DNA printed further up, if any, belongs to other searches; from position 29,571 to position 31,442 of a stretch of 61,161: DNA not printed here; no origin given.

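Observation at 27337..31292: Divergent MurE paralogue + large GNAT + membrane-anchored C39-like protein: candidate unrecognised peptide-ligation / cell-envelope modification module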

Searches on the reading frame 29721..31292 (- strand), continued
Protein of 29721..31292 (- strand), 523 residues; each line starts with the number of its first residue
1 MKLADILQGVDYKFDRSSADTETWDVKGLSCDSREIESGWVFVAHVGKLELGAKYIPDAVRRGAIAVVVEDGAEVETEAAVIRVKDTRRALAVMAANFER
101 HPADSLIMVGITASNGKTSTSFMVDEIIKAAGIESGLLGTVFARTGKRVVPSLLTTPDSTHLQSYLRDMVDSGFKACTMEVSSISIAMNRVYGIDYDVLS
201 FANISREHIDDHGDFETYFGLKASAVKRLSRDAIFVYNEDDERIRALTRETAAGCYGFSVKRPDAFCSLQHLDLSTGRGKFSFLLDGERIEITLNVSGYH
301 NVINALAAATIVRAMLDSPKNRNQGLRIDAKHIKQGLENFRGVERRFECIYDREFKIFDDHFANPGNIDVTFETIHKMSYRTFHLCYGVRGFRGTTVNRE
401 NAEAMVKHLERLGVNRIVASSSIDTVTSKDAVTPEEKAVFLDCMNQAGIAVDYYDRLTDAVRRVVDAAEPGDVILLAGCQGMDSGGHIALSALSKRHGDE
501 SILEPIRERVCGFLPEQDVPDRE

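Call 52: search_protein_families(library=ncbifam, proteins=[L004:4672-5859:+, L005:4633-5976:+, L004:7598-8308:+, L005:10678-12036:-, L005:7795-8235:+, L004:8368-8649:+, L004:3048-4430:+], max_evalue=0.00001)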
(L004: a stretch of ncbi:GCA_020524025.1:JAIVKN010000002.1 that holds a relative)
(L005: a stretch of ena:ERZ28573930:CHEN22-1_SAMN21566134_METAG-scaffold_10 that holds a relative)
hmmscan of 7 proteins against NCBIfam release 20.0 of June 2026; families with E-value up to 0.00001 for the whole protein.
L004:4672-5859:+ (395 aa): 11 families
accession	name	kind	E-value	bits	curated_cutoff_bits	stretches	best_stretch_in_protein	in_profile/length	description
NF005315.0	PRK06849.1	equivalog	1.1e-15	57.6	406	1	44-391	45-366/389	hypothetical protein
NF009402.0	PRK12767.1-1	equivalog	2.8e-14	52.7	218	1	73-318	70-304/329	carbamoyl phosphate synthase-like protein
NF009406.0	PRK12767.1-5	equivalog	4.2e-13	49.1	271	1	64-339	60-318/327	carbamoyl phosphate synthase-like protein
NF009405.0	PRK12767.1-4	equivalog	6.9e-10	38.4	390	1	63-306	58-281/320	carbamoyl phosphate synthase-like protein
NF000091.3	D_ala_D_ser_VanG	exception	4.9e-09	35.5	495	1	115-206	133-222/344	D-alanine--D-serine ligase VanG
NF002378.0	PRK01372.1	subfamily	1.9e-08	33.4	243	1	115-289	98-269/305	D-alanine--D-alanine ligase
NF009404.0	PRK12767.1-3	equivalog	2e-08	33.5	316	1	45-331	41-324/344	carbamoyl phosphate synthase-like protein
TIGR01205.1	D_ala_D_alaTIGR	subfamily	2.1e-08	33.5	245.65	1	116-288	105-284/318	D-alanine--D-alanine ligase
NF009554.0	PRK12999.1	equivalog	4.6e-07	28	965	1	115-291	117-297/1147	pyruvate carboxylase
TIGR02068.2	cya_phycin_syn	equivalog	1.3e-06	26.8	850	1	116-206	212-298/862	cyanophycin synthetase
NF010623.0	PRK14016.1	subfamily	5.9e-06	24.7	877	0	116-206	213-299/871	cyanophycin synthetase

L005:4633-5976:+ (447 aa): 10 families
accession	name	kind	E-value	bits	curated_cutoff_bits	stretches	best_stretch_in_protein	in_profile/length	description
NF009402.0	PRK12767.1-1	equivalog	2.5e-15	56.1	218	1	110-371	56-305/329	carbamoyl phosphate synthase-like protein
NF005315.0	PRK06849.1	equivalog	4.5e-14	52.2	406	1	54-440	4-363/389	hypothetical protein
NF009406.0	PRK12767.1-5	equivalog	1e-12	47.8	271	1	113-368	57-296/327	carbamoyl phosphate synthase-like protein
TIGR01205.1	D_ala_D_alaTIGR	subfamily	3.5e-11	42.7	245.65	1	168-340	105-284/318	D-alanine--D-alanine ligase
NF002378.0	PRK01372.1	subfamily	2.3e-09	36.4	243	1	168-341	99-269/305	D-alanine--D-alanine ligase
NF009404.0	PRK12767.1-3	equivalog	3.1e-08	32.9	316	1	74-360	22-301/344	carbamoyl phosphate synthase-like protein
NF009554.0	PRK12999.1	equivalog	8.6e-08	30.4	965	1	173-343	123-297/1147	pyruvate carboxylase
TIGR01369.1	CPSaseII_lrg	equivalog_domain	8.6e-08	30.3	1027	1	167-376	667-877/1052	carbamoyl-phosphate synthase (glutamine-hydrolyzing) large subunit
NF000091.3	D_ala_D_ser_VanG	exception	7.8e-07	28.2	495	1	168-258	134-222/344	D-alanine--D-serine ligase VanG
NF000206.1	D_ala_D_lac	equivalog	6.7e-06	25.4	550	0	167-257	130-213/342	D-alanine--(R)-lactate ligase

L004:7598-8308:+ (236 aa): 3 families
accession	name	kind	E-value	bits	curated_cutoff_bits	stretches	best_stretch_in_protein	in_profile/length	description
NF052483.1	racemase_CuyB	equivalog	1.9e-61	207.9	190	1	6-229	1-223/225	cysteate racemase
TIGR00035.1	asp_race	subfamily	8.4e-54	182.6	93.1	1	4-232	3-228/236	amino acid racemase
NF007569.0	PRK10200.1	equivalog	1.9e-08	34.3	417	1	4-227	2-224/230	aspartate/glutamate racemase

L005:10678-12036:- (452 aa): 22 families
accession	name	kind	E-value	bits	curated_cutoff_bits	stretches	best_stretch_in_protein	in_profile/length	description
TIGR01082.1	murC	equivalog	9.3e-140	466.6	335.1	1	2-446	1-448/449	UDP-N-acetylmuramate--L-alanine ligase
NF011171.0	PRK14573.1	equivalog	2.5e-90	303.5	1015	1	3-446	7-444/809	bifunctional UDP-N-acetylmuramate--L-alanine ligase/D-alanine--D-alanine ligase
TIGR01081.1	mpl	equivalog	4.8e-53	180.8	388.7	1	2-378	1-384/448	UDP-N-acetylmuramate:L-alanyl-gamma-D-glutamyl-meso-diaminopimelate ligase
NF053645.1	pMurC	equivalog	7.8e-29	100.7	560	2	251-379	297-424/492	pseudomurein biosynthesis peptide ligase pMurC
TIGR01087.1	murD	equivalog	1.2e-28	100.4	211.95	1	5-326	4-324/441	UDP-N-acetylmuramoyl-L-alanine--D-glutamate ligase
NF001126.0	PRK00139.1-4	equivalog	2.1e-26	92.5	373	1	172-351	196-374/486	UDP-N-acetylmuramoyl-L-alanyl-D-glutamate--2,6-diaminopimelate ligase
NF053646.1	pMurD1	equivalog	3.7e-23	81.9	610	2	171-439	186-444/465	pseudomurein biosynthesis peptide ligase pMurD1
TIGR01143.1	murF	subfamily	4e-22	78.8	288.6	1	169-344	149-323/418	UDP-N-acetylmuramoyl-tripeptide--D-alanyl-D-alanine ligase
NF053648.1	pMurE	equivalog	6.6e-22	77.9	600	1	169-435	189-450/464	pseudomurein biosynthesis peptide ligase pMurE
NF001124.0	PRK00139.1-2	equivalog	4.7e-20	71.8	476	1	176-382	205-414/500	UDP-N-acetylmuramoyl-L-alanyl-D-glutamate--2,6-diaminopimelate ligase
TIGR01085.1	murE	subfamily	1.5e-19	70.3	257.3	1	172-351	180-364/472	UDP-N-acetylmuramyl-tripeptide synthetase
NF008896.0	PRK11929.1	equivalog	1.7e-17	62.6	1023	1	170-343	680-859/965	bifunctional UDP-N-acetylmuramoyl-L-alanyl-D-glutamate--2,6-diaminopimelate ligase MurE/UDP-N-acetylmuramoyl-tripeptide--D-alanyl-D-alanine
NF001123.0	PRK00139.1-1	equivalog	4.4e-16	58.6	586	1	172-437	199-465/493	UDP-N-acetylmuramoyl-L-alanyl-D-glutamate--2,6-diaminopimelate ligase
TIGR02068.2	cya_phycin_syn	equivalog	1.2e-14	53.3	850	1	172-385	567-797/862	cyanophycin synthetase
NF010623.0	PRK14016.1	subfamily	1.1e-13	50.3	877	1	172-420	568-832/871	cyanophycin synthetase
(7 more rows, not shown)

L005:7795-8235:+ (146 aa): 0 families

L004:8368-8649:+ (93 aa): 0 families

L004:3048-4430:+ (460 aa): 41 families (the best 25 are shown)
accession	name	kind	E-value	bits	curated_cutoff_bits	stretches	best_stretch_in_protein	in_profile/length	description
NF006053.0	PRK08201.1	equivalog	1.5e-214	713.1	441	1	15-460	8-453/458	dipeptidase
NF006579.0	PRK09104.1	subfamily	1.7e-141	472.4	327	1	16-460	13-462/465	hypothetical protein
NF005914.0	PRK07907.1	subfamily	2.1e-105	353.2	300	1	12-458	9-451/456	hypothetical protein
NF005034.0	PRK06446.1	subfamily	2.6e-98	329.7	369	1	21-459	2-432/436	hypothetical protein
NF005478.0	PRK07079.1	subfamily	3.8e-61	207.4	330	1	17-458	13-452/469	hypothetical protein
TIGR01910.1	DapE-ArgE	subfamily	2e-33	116.1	217.6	1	27-245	4-214/373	ArgE/DapE family deacylase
NF006399.0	PRK08651.1-2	equivalog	4.9e-31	108.1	381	1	27-240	10-210/405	succinyl-diaminopimelate desuccinylase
NF009557.0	PRK13009.1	equivalog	2.5e-25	89.4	284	1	26-245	8-217/377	succinyl-diaminopimelate desuccinylase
NF010589.0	PRK13983.1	equivalog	7.7e-25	87.7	333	1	14-167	7-166/409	M20 family metallo-hydrolase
NF006365.0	PRK08588.1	subfamily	5.1e-22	78.7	289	1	85-453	63-373/383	succinyl-diaminopimelate desuccinylase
TIGR01246.1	dapE_proteo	equivalog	6.2e-22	78.1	361.8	1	27-243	5-211/370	succinyl-diaminopimelate desuccinylase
NF006400.0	PRK08651.1-3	equivalog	6.3e-22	77.9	374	1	76-212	75-203/410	succinyl-diaminopimelate desuccinylase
NF005710.0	PRK07522.1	subfamily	2.9e-19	69.5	412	1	20-253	7-226/391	acetylornithine deacetylase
NF005591.0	PRK07318.1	equivalog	9.1e-18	64.8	435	1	12-167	5-158/466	dipeptidase PepV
NF006326.0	PRK08554.1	equivalog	4.2e-17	62.1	354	1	24-164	12-146/446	peptidase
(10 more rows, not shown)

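Call 54: predict_structure(alignment_id=A3)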
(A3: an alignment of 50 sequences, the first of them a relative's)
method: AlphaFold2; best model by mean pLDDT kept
length: 383 residues; sequences in the alignment: 50
mean_pLDDT: 91.9   pTM: 0.89
mean pLDDT of the five models: 91.9, 91.8, 91.1, 91.0, 90.3
residues with pLDDT >= 90: 310; 70-90: 49; 50-70: 20; < 50: 4
segments of 3 or more residues with pLDDT < 50: 1-3
pLDDT, mean of each block of 10 residues (from residue 1): 52 86 95 92 92 95 93 76 93 97 96 93 97 97 91 94 93 94 94 97 96 98 98 95 96 94 97 97 92 96 98 97 86 96 88 97 92 74 55
secondary structure, 60 per line:
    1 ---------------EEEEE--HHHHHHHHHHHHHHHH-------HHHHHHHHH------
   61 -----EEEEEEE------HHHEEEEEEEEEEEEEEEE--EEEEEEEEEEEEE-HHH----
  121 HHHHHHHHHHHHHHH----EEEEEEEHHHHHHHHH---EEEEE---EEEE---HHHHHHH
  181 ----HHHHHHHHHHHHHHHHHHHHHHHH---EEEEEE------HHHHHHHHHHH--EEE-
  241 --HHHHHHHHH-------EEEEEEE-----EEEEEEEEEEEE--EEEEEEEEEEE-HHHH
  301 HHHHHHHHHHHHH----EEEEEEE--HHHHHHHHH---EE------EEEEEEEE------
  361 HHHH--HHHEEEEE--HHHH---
elements in order: E16-20 H23-38 H46-54 E66-72 E82-97 E100-112 H121-135 E140-146 H147-155 E159-163 E167-170 H174-180 H185-208 E212-217 H224-234 E237-239 H243-251 E259-265 E271-282 E285-295 H297-313 E318-324 H327-335 E347-354 H361-364 E370-374 H377-380

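Call 56: fold_search(model_id=the predicted structure, library=pdb)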
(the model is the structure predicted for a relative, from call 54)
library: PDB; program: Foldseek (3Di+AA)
matches with E <= 10: 1362; with E <= 0.001: 465
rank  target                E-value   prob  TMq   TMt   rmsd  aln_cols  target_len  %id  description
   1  3n7z_B                1.1e-15  1.00  0.57  0.57   6.8       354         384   15  Crystal structure of acetyltransferase from Bacillus anthracis (released 2010-06-16)
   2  3n7z_A                1.2e-15  1.00  0.57  0.57   6.7       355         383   15  Crystal structure of acetyltransferase from Bacillus anthracis (released 2010-06-16)
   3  2hv2_B                3.0e-15  1.00  0.57  0.55   4.5       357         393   13  Crystal Structure of Conserved Protein of Unknown Function from Enterococcus faecalis V583 at 2.4 A Resolution, Probab (released 2006-08-29)
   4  2hv2_A                4.8e-15  1.00  0.57  0.56   4.7       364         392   13  Crystal Structure of Conserved Protein of Unknown Function from Enterococcus faecalis V583 at 2.4 A Resolution, Probab (released 2006-08-29)
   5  3n7z_E                5.5e-15  1.00  0.57  0.57   6.8       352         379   15  Crystal structure of acetyltransferase from Bacillus anthracis (released 2010-06-16)
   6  3n7z_D                5.8e-15  1.00  0.56  0.56   7.1       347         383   15  Crystal structure of acetyltransferase from Bacillus anthracis (released 2010-06-16)
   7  6rft_F                7.8e-15  1.00  0.57  0.54   6.5       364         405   15  Crystal structure of Eis2 from Mycobacterium abscessus bound to Acetyl-CoA (released 2019-07-10)
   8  6rft_D                1.0e-14  1.00  0.56  0.54   6.6       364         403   15  Crystal structure of Eis2 from Mycobacterium abscessus bound to Acetyl-CoA (released 2019-07-10)
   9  6rfx_A                1.1e-14  1.00  0.56  0.53   6.6       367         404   14  Crystal structure of Eis2 from Mycobacterium abscessus (released 2019-07-10)
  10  2hv2_F                1.3e-14  1.00  0.58  0.57   6.3       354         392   14  Crystal Structure of Conserved Protein of Unknown Function from Enterococcus faecalis V583 at 2.4 A Resolution, Probab (released 2006-08-29)
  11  2hv2_C                1.3e-14  1.00  0.57  0.56   4.7       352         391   12  Crystal Structure of Conserved Protein of Unknown Function from Enterococcus faecalis V583 at 2.4 A Resolution, Probab (released 2006-08-29)
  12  2hv2_D                1.6e-14  1.00  0.57  0.57   4.6       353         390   13  Crystal Structure of Conserved Protein of Unknown Function from Enterococcus faecalis V583 at 2.4 A Resolution, Probab (released 2006-08-29)
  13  2i00_C                1.8e-14  1.00  0.51  0.49   8.4       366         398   15  Crystal structure of acetyltransferase (GNAT family) from Enterococcus faecalis (released 2006-09-19)
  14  6rfy_D                1.9e-14  1.00  0.57  0.54   6.5       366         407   13  Crystal structure of Eis2 form Mycobacterium abscessus (released 2019-07-10)
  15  6rft_B                2.1e-14  1.00  0.57  0.54   6.0       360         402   14  Crystal structure of Eis2 from Mycobacterium abscessus bound to Acetyl-CoA (released 2019-07-10)
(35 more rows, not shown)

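Call 65: find_encoding_contigs(protein=P0011, flank=8000, max_places=1)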
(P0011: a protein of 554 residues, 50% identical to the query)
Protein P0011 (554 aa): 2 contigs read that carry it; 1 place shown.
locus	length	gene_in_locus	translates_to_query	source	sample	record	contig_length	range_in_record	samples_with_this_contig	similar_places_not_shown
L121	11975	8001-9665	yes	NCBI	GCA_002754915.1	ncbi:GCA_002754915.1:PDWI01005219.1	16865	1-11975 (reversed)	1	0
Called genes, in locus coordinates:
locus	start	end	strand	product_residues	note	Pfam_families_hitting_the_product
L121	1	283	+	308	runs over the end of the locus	-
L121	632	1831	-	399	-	PF05762:VWA_CoxE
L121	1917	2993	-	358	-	PF00158:Sigma54_activat (weak), PF20720:nSTAND3 (faint), PF13401:AAA_22 (weak), PF00004:AAA, PF07724:AAA_2, PF07728:AAA_5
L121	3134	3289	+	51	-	-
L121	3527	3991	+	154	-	PF22381:Staph_reg_Sar_Rot, PF12802:MarR_2, PF01047:MarR, PF13412:HTH_24 (weak), PF13463:HTH_27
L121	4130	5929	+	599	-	PF00664:ABC_membrane, PF00005:ABC_tran, PF02463:SMC_N (weak)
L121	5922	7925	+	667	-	PF00664:ABC_membrane, PF00005:ABC_tran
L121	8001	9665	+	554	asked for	PF01225:Mur_ligase, PF08245:Mur_ligase_M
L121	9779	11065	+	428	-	PF00091:Tubulin, PF12327:FtsZ_C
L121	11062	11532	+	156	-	PF22811:Zn_ribbon_NrdR, PF03477:ATP-cone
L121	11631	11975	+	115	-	?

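Call 66: find_encoding_contigs(protein=P0012, flank=6000, max_places=1)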
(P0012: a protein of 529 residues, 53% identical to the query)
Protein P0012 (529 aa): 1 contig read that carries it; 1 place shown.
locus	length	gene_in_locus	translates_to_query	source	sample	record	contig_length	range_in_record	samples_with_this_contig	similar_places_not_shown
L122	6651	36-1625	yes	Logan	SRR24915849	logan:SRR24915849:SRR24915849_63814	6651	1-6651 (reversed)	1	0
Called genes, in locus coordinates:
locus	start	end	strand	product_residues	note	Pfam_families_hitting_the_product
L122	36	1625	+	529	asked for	PF01225:Mur_ligase, PF08245:Mur_ligase_M, PF02875:Mur_ligase_C (weak)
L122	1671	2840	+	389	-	PF13527:Acetyltransf_9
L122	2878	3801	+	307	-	PF07934:OGG_N, PF00730:HhH-GPD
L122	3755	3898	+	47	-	-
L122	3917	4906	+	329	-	PF00710:Asparaginase, PF17763:Asparaginase_C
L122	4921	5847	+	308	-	PF02588:YitT_membrane, PF10035:DUF2179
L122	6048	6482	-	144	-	PF01584:CheW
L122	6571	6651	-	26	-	?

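Call 67: find_encoding_contigs(protein=P0103, flank=7000, max_places=1)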
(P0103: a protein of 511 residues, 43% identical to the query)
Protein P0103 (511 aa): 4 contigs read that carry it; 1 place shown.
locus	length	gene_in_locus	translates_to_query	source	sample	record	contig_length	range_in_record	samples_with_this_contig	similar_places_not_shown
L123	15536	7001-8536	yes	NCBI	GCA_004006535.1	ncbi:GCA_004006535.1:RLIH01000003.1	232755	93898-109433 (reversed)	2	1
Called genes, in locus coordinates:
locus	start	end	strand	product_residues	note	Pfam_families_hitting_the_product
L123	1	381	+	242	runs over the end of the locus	PF08279:HTH_11 (faint), PF00392:GntR, PF07729:FCD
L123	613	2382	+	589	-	PF01368:DHH, PF02272:DHHA1, PF17768:RecJ_OB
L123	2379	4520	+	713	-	PF01966:HD, PF13328:HD_4, PF04607:RelA_SpoT, PF02824:TGS, PF19296:RelA_AH, PF28438:RelA_RIS, PF13291:ACT_4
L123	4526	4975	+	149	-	PF02580:Tyr_Deacylase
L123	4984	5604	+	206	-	PF00753:Lactamase_B, PF19583:ODP, PF23023:Anti-Pycsar_Apyc1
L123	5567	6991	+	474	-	PF04055:Radical_SAM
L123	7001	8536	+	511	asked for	PF01225:Mur_ligase (weak), PF08245:Mur_ligase_M, PF02875:Mur_ligase_C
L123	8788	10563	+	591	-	PF01336:tRNA_anti-codon, PF00152:tRNA-synt_2, PF02938:GAD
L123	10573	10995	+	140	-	PF04246:RseC_MucC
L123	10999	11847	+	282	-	-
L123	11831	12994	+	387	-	-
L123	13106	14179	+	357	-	PF00180:Iso_dh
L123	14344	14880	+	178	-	PF12844:HTH_19, PF13560:HTH_31 (weak), PF01381:HTH_3, PF07883:Cupin_2 (weak)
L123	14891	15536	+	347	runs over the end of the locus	PF00005:ABC_tran, PF08402:TOBE_2 (weak)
